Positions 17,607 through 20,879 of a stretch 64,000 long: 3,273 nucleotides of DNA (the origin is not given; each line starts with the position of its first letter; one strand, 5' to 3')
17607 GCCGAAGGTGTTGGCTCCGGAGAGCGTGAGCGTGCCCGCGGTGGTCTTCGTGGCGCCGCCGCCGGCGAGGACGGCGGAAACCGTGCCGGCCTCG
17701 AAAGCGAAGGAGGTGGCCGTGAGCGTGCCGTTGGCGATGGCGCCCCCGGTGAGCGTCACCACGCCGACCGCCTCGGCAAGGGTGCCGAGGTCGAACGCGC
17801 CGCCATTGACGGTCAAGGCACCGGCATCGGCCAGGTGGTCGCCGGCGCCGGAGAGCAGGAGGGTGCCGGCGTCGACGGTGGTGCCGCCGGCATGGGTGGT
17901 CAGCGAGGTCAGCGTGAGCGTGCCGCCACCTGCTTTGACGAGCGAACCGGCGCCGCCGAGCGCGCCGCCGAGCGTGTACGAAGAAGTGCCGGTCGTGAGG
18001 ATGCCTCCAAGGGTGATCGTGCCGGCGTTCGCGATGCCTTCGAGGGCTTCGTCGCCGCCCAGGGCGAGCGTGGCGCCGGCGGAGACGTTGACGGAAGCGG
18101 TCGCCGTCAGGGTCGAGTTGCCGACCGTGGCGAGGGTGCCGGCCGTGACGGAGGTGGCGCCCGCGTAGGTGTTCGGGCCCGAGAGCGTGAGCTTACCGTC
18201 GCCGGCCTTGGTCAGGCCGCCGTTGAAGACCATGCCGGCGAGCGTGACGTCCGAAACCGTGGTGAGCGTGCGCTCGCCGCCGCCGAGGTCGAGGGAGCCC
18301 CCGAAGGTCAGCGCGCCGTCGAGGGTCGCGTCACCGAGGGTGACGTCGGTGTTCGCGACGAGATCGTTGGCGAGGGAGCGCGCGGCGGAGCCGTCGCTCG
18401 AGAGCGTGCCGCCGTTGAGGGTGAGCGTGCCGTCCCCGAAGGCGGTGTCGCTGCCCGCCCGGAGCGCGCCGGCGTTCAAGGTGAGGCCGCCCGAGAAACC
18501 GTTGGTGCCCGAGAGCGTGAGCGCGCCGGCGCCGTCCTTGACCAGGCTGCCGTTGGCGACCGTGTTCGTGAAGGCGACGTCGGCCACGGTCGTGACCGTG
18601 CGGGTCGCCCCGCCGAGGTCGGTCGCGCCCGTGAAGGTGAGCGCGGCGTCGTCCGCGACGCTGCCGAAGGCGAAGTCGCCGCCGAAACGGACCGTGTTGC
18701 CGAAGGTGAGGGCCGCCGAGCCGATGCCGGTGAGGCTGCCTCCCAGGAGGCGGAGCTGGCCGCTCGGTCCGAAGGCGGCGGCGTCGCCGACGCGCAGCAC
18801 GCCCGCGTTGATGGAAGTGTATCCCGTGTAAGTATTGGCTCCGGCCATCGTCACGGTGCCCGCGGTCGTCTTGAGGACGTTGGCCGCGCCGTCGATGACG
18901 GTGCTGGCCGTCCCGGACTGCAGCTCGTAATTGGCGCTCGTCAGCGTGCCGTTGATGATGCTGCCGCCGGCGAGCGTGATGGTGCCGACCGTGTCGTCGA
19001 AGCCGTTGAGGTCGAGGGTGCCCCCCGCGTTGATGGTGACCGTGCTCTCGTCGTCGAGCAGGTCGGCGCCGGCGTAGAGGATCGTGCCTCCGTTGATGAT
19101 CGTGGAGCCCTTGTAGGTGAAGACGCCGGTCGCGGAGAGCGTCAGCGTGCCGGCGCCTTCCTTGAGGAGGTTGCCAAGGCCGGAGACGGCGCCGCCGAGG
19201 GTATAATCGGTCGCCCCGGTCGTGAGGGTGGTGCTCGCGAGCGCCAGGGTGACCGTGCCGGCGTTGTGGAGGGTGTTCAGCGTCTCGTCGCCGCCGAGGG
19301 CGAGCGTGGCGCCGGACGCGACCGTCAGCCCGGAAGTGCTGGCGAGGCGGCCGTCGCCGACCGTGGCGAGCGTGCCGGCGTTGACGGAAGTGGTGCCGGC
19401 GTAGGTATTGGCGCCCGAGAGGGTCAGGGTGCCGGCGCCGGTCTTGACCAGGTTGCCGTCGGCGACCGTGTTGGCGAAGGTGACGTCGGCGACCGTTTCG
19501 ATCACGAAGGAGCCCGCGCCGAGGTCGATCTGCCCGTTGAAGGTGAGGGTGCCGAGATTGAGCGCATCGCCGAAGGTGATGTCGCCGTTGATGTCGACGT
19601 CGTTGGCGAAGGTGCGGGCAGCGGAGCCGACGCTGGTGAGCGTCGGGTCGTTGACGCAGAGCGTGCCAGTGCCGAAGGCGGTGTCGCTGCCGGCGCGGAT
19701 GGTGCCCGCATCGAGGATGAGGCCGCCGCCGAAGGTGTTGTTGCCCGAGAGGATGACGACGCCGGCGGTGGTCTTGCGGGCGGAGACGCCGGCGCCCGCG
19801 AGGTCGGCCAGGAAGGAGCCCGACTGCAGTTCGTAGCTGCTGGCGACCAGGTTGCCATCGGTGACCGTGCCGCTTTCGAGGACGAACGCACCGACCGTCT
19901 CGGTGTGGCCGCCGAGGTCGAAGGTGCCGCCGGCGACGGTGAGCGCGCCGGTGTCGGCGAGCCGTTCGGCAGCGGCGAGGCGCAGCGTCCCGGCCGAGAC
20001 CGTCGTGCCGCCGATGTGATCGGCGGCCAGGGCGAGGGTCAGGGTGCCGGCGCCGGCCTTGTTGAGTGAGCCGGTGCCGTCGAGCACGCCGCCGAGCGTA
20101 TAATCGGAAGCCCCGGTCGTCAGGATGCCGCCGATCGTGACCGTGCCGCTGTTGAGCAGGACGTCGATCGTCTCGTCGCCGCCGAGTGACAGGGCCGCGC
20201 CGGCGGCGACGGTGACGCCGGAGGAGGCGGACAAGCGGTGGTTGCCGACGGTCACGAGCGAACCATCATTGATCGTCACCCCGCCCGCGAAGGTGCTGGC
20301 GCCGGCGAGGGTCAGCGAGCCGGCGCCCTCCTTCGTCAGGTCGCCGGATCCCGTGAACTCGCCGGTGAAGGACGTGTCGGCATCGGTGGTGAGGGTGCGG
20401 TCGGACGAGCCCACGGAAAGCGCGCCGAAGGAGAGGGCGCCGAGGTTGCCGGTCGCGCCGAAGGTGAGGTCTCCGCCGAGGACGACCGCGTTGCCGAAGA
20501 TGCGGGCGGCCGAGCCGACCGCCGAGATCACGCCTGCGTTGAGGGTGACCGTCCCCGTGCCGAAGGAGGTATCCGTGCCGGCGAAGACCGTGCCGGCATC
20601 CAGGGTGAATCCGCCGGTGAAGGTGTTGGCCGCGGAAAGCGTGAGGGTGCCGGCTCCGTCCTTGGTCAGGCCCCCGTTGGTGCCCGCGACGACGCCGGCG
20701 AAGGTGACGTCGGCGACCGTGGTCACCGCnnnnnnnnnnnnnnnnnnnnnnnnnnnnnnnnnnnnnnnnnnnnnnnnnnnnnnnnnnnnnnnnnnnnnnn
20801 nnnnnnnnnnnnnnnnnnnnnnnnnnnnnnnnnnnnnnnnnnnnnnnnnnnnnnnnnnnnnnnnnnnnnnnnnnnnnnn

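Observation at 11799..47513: One 35.7-kb ORF encodes an 11,904-aa classical autotransporter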

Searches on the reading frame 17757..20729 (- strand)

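Call 8: search_protein_families(library=pfam, proteins=[window:17757-20729:-], max_evalue=0.01)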
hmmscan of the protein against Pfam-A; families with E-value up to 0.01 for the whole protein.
window:17757-20729:- (991 aa): 1 family
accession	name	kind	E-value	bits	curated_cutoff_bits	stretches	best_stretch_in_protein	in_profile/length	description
PF12951.13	PATR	-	1.3e-55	185.5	27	10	427-455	1-29/30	Passenger-associated-transport-repeat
